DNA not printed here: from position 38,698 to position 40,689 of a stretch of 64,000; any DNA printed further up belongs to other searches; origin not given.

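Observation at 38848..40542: BetI-like TetR regulator fused to a Rieske-oxygenase alpha-subunit-like domain with degenerate metal ligands (pseudo-enzyme sensor?)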

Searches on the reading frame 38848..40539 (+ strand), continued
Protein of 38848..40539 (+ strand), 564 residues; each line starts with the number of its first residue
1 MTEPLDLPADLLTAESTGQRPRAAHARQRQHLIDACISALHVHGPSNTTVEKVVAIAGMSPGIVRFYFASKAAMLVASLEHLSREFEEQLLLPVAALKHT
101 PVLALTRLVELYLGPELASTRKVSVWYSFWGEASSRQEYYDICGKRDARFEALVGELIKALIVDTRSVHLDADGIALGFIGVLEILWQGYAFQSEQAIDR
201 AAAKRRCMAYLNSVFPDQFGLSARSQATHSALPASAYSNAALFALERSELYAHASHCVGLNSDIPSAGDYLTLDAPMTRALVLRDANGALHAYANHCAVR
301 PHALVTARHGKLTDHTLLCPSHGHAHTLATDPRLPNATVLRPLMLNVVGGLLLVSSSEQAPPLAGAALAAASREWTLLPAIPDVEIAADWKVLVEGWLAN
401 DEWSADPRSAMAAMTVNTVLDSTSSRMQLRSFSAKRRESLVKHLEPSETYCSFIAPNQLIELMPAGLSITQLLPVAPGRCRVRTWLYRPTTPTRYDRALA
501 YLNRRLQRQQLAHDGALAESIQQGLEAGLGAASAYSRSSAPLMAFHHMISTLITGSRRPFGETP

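Call 79: find_encoding_contigs(protein=P0002, flank=10000, max_places=2)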
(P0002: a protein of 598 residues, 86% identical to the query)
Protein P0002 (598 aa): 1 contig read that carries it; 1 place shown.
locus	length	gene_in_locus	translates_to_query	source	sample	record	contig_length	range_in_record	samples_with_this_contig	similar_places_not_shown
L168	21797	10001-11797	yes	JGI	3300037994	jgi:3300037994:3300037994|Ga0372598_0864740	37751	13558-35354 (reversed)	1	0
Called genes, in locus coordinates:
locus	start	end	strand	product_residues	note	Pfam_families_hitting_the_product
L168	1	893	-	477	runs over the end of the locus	PF00171:Aldedh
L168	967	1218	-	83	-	PF19883:DUF6356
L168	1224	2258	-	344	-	PF00561:Abhydrolase_1, PF12146:Hydrolase_4, PF12697:Abhydrolase_6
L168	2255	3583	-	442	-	PF03137:OATP (faint), PF07690:MFS_1, PF00083:Sugar_tr (weak)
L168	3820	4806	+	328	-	PF02826:2-Hacid_dh_C (weak), PF03446:NAD_binding_2, PF03807:F420_oxidored, PF14833:NAD_binding_11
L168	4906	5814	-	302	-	PF00126:HTH_1, PF03466:LysR_substrate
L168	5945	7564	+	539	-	PF00732:GMC_oxred_N, PF01266:DAO (faint), PF05199:GMC_oxred_C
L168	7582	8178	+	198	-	PF01966:HD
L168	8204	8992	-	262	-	PF00528:BPD_transp_1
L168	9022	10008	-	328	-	PF00528:BPD_transp_1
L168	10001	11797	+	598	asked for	PF00440:TetR_N (weak), PF13977:TetR_C_6, PF00848:Ring_hydroxyl_A (weak)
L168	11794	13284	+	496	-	PF00171:Aldedh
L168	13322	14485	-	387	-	PF00355:Rieske, PF00848:Ring_hydroxyl_A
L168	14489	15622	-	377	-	PF00355:Rieske, PF00848:Ring_hydroxyl_A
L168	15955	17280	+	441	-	PF00202:Aminotran_3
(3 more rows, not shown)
